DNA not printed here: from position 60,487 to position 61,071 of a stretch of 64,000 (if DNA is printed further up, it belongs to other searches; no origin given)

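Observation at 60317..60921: YafQ/RelE-type toxin with overlapping antitoxin and a perfect 8-3-8 palindromic operator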

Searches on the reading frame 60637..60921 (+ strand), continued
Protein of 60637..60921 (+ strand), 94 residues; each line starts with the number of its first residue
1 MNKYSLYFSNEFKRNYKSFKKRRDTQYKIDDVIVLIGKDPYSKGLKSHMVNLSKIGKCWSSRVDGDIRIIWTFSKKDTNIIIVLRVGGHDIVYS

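Call 76: predict_structure(protein=window:60637-60918:+)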
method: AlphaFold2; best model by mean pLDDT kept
length: 94 residues; sequences in the alignment: 1
mean_pLDDT: 46.7   pTM: 0.35
mean pLDDT of the five models: 46.7, 40.3, 40.0, 37.3, 33.8
residues with pLDDT >= 90: 0; 70-90: 1; 50-70: 34; < 50: 59
segments of 3 or more residues with pLDDT < 50: 1-51, 88-94
pLDDT, mean of each block of 10 residues (from residue 1): 37 44 37 37 39 57 61 61 51 39
secondary structure, 60 per line:
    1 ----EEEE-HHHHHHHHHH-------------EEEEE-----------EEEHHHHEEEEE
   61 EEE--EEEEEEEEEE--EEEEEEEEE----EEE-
elements in order: E5-8 H10-19 E33-37 E49-51 H52-55 E56-63 E66-75 E78-86 E91-93

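Call 79: search_protein_families(library=pfam, alignment_id=A7, max_evalue=0.01)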
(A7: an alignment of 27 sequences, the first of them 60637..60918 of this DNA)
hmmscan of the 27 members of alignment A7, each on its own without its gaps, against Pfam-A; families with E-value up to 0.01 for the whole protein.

A. member 1, window:60637-60918:+ (94 aa): 2 families
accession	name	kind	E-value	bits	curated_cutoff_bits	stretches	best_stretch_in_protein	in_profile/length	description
PF15738.11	YafQ_toxin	-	2e-06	28.5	30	1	5-91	2-85/88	Bacterial toxin of type II toxin-antitoxin system, YafQ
PF06769.20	YoeB_toxin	-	0.0014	19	27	1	8-81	1-74/80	YoeB-like toxin of bacterial type II toxin-antitoxin system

B. families by the number of members that match (of 27 scanned): 4 families
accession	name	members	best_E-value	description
PF15738.11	YafQ_toxin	24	2.3e-07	Bacterial toxin of type II toxin-antitoxin system, YafQ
PF06769.20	YoeB_toxin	9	0.00016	YoeB-like toxin of bacterial type II toxin-antitoxin system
PF05016.21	ParE_toxin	3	0.00037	ParE toxin of type II toxin-antitoxin system, parDE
PF18389.7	TrmO_C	1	0.004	TrmO C-terminal domain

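Call 80: search_solved_structures(query=A7, max_evalue=0.01, show_alignments=5)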
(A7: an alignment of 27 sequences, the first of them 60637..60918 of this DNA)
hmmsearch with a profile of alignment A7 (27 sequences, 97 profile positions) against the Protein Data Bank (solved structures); distinct sequences matched with E-value up to 0.01: 2.
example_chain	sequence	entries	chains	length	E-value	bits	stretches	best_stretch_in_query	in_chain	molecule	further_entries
7v5y_E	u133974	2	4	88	0.0023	21.9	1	2-83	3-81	Putative mRNA interferase YoeB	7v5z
7v6w_F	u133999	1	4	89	0.0023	21.8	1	2-83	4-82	Putative mRNA interferase YoeB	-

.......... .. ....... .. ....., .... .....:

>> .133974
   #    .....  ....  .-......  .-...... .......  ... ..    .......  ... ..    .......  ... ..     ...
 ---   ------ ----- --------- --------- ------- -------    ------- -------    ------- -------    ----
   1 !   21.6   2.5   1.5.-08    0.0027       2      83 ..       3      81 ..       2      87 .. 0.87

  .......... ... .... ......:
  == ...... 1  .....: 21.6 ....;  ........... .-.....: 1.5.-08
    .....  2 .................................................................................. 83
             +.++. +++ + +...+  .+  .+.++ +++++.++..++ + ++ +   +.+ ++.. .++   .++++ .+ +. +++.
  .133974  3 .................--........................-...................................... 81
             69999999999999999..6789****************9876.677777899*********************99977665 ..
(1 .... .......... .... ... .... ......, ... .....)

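Call 96: search_protein_families(library=padloc, proteins=[window:60637-60921:+], max_evalue=0.1)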
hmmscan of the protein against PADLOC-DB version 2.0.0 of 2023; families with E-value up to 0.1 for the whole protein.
window:60637-60921:+ (94 aa): 0 families
